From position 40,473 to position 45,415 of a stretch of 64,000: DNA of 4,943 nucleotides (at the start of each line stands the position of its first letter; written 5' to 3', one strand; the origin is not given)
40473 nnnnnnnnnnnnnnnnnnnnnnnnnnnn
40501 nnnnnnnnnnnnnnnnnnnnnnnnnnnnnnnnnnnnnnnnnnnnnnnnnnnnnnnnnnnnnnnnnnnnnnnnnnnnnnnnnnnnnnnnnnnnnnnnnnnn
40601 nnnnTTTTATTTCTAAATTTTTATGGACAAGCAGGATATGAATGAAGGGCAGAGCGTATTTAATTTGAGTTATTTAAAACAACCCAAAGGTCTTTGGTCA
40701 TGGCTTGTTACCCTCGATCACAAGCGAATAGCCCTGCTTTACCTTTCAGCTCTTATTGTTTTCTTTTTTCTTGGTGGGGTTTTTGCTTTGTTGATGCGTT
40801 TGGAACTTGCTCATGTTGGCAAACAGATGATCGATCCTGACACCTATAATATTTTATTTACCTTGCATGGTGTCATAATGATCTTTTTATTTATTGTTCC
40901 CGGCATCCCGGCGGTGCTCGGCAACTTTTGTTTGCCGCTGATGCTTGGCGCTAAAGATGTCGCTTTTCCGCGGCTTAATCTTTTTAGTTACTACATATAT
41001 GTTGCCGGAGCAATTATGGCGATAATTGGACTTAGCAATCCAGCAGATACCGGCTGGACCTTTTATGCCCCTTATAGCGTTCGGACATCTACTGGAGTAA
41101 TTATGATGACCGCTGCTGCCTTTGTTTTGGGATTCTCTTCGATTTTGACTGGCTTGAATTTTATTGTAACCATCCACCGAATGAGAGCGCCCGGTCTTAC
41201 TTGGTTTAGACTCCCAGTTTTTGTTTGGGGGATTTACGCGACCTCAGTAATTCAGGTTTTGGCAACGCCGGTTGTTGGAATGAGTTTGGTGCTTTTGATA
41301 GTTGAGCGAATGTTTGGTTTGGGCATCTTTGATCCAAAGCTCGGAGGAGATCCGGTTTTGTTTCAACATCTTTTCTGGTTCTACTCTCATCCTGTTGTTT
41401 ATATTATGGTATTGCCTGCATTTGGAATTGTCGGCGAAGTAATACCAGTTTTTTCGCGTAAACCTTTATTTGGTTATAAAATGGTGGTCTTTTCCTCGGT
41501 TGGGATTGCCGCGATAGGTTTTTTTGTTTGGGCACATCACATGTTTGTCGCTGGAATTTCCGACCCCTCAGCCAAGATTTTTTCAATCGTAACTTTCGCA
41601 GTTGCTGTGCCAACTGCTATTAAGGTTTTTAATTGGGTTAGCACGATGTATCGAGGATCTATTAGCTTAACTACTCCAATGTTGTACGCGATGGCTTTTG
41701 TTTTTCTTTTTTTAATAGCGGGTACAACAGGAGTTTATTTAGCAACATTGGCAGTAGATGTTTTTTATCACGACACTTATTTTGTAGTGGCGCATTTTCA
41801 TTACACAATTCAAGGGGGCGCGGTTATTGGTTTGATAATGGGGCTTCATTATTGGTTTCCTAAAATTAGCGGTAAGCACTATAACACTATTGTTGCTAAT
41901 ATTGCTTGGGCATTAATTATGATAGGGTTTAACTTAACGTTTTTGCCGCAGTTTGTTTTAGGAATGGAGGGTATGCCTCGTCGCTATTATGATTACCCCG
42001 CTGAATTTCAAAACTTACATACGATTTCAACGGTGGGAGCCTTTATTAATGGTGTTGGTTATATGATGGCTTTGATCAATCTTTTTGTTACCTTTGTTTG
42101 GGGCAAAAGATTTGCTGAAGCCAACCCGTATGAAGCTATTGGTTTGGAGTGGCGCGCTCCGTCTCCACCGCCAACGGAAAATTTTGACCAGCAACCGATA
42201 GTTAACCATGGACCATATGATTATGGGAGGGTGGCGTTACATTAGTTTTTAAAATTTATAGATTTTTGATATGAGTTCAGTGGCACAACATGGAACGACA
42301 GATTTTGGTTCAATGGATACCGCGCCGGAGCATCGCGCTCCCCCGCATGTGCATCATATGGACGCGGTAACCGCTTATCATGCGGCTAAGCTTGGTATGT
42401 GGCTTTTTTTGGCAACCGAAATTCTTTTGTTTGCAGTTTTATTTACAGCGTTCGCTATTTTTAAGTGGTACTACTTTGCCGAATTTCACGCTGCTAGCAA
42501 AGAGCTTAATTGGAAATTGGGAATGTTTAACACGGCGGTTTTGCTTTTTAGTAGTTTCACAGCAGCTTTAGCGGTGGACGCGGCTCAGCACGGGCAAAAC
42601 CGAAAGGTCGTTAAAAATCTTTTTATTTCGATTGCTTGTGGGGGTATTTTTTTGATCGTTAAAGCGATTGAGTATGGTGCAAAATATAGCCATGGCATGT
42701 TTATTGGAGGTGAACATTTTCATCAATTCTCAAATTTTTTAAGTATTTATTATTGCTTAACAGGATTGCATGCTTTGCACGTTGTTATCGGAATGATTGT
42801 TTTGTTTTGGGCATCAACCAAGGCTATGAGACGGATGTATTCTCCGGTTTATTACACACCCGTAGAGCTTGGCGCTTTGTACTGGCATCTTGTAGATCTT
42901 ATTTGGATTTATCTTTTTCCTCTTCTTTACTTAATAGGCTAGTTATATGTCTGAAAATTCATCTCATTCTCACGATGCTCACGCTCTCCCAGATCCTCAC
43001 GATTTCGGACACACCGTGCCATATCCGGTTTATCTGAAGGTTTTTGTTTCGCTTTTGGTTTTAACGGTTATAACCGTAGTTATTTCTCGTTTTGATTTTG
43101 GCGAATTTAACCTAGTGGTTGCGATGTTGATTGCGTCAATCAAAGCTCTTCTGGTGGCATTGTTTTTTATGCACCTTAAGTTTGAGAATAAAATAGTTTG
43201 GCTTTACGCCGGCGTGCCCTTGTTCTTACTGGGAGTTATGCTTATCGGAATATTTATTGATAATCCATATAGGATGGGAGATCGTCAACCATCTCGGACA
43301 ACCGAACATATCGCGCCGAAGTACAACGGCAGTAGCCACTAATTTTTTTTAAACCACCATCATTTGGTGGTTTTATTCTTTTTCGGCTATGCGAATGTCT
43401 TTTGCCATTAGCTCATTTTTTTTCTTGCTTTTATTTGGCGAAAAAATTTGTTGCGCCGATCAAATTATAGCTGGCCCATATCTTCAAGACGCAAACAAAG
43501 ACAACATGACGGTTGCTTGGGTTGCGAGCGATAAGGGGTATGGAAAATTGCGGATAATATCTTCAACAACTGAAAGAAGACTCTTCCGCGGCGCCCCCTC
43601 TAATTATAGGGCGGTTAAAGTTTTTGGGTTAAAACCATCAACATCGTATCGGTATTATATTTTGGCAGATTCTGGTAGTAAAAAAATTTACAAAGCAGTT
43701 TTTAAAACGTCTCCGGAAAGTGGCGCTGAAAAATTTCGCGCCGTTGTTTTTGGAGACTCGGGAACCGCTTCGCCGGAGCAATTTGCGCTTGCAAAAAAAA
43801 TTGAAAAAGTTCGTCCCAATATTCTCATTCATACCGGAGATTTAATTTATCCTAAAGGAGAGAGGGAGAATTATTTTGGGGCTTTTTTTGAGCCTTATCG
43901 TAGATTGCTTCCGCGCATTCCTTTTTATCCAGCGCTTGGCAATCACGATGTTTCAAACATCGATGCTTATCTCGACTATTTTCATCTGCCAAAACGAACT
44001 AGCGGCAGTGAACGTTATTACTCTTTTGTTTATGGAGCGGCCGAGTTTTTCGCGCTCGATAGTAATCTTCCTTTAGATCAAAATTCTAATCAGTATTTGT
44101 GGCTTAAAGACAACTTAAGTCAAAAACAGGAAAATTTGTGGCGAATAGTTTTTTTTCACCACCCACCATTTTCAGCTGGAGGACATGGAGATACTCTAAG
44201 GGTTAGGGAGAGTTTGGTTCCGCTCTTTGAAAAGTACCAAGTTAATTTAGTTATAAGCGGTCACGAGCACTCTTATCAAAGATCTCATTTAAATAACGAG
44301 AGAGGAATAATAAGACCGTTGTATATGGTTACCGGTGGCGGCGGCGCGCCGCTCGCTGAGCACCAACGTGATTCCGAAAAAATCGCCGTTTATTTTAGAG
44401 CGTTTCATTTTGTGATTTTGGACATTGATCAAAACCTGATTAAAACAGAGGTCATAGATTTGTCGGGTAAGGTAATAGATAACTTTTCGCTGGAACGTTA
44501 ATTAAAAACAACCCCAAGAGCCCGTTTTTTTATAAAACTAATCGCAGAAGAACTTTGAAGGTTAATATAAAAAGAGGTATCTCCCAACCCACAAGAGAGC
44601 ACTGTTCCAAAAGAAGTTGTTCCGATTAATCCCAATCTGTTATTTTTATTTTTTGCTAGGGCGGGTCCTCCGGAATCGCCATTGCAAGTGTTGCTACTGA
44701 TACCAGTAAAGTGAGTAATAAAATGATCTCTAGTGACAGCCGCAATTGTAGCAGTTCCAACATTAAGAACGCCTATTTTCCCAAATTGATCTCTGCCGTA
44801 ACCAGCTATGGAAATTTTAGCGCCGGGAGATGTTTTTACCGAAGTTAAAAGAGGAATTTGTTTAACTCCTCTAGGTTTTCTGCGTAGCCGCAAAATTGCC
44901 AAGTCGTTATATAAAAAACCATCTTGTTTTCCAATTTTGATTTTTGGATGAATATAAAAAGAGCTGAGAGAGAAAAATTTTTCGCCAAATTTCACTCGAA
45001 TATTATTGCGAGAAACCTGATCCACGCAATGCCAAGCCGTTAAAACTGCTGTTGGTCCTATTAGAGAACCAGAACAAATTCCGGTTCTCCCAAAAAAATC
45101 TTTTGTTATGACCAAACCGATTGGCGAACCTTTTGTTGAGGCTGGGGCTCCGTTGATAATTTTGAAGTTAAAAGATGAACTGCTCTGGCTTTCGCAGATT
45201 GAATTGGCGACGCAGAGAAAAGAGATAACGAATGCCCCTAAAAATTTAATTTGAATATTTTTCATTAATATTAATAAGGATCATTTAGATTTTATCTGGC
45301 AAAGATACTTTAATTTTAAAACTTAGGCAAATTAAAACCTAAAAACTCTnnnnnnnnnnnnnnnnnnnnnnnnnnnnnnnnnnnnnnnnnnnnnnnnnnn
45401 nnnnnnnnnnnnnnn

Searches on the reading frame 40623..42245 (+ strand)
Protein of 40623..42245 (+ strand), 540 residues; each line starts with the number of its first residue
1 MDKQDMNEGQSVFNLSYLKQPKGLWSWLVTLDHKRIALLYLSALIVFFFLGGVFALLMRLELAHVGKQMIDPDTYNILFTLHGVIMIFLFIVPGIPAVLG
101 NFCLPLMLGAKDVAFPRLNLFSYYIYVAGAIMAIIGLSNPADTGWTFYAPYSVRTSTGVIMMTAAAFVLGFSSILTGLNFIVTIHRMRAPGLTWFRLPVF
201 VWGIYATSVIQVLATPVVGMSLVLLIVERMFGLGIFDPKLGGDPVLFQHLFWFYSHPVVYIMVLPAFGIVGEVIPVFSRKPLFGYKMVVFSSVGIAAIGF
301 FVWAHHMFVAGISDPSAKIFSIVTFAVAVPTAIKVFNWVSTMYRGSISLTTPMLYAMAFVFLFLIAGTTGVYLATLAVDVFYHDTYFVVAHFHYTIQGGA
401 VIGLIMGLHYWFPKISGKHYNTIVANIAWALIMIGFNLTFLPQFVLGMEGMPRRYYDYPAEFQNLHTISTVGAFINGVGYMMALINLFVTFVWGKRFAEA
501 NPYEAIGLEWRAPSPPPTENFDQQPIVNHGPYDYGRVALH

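Call 14: search_protein_families(library=pfam, proteins=[window:40623-42245:+], max_evalue=0.001)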
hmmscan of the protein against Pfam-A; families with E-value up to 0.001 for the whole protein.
window:40623-42245:+ (540 aa): 1 family
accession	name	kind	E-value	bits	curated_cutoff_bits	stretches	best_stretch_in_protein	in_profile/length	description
PF00115.25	COX1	-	1.5e-147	492.4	34.8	1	35-475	1-436/436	Cytochrome C and Quinol oxidase polypeptide I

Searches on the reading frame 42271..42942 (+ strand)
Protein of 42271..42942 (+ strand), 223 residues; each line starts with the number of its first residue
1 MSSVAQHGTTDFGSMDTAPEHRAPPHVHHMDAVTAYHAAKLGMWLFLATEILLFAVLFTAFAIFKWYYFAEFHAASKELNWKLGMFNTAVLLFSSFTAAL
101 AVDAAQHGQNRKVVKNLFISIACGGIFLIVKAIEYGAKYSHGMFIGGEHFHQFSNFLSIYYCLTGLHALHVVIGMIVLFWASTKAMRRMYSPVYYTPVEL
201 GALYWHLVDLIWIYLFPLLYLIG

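Call 14: search_protein_families(library=pfam, proteins=[window:42271-42942:+], max_evalue=0.001)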
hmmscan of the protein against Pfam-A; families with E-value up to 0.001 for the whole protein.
window:42271-42942:+ (223 aa): 1 family
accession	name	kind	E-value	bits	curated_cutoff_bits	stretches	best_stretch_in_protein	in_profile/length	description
PF00510.24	COX3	-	2.2e-18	67.5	23.8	1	29-221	68-255/258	Cytochrome c oxidase subunit III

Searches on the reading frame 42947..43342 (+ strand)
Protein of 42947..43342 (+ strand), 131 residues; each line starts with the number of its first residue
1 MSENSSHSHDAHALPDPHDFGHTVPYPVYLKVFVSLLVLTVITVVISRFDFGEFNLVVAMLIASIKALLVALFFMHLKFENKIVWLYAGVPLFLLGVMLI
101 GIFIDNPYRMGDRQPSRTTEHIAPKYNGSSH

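Call 14: search_protein_families(library=pfam, proteins=[window:42947-43342:+], max_evalue=0.001)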
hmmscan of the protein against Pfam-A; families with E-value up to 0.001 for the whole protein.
window:42947-43342:+ (131 aa): 1 family
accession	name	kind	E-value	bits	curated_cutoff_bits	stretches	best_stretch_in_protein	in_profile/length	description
PF03626.19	COX4_pro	-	1.5e-15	57.8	28.9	1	31-100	2-72/72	Prokaryotic Cytochrome C oxidase subunit IV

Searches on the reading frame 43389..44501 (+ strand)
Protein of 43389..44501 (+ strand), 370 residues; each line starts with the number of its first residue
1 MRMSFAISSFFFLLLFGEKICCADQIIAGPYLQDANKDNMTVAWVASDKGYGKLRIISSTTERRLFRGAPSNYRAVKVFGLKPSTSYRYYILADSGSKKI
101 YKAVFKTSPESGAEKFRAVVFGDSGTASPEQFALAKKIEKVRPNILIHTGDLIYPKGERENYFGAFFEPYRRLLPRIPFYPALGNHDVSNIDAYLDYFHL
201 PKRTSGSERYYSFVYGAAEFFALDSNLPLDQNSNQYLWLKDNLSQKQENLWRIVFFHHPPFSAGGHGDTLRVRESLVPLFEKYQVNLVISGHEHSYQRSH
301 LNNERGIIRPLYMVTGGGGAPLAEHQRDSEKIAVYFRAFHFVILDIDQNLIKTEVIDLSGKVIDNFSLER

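Call 14: search_protein_families(library=pfam, proteins=[window:43389-44501:+], max_evalue=0.001)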
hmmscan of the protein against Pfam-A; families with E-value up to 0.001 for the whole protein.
window:43389-44501:+ (370 aa): 1 family
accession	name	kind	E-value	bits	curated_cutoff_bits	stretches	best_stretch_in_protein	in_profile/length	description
PF00149.33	Metallophos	-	1.2e-21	78.5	21.5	1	117-296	2-191/191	Calcineurin-like phosphoesterase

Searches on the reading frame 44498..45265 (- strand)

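Call 14: search_protein_families(library=pfam, proteins=[window:44498-45265:-], max_evalue=0.001)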
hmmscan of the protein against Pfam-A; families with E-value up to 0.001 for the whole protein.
window:44498-45265:- (255 aa): 2 families
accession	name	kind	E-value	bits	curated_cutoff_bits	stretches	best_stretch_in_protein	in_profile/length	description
PF00089.32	Trypsin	-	1.7e-25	90.6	20.6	1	37-238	2-215/220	Trypsin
PF13365.12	Trypsin_2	-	1.9e-11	45.3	27.6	1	64-207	1-138/144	Trypsin-like peptidase domain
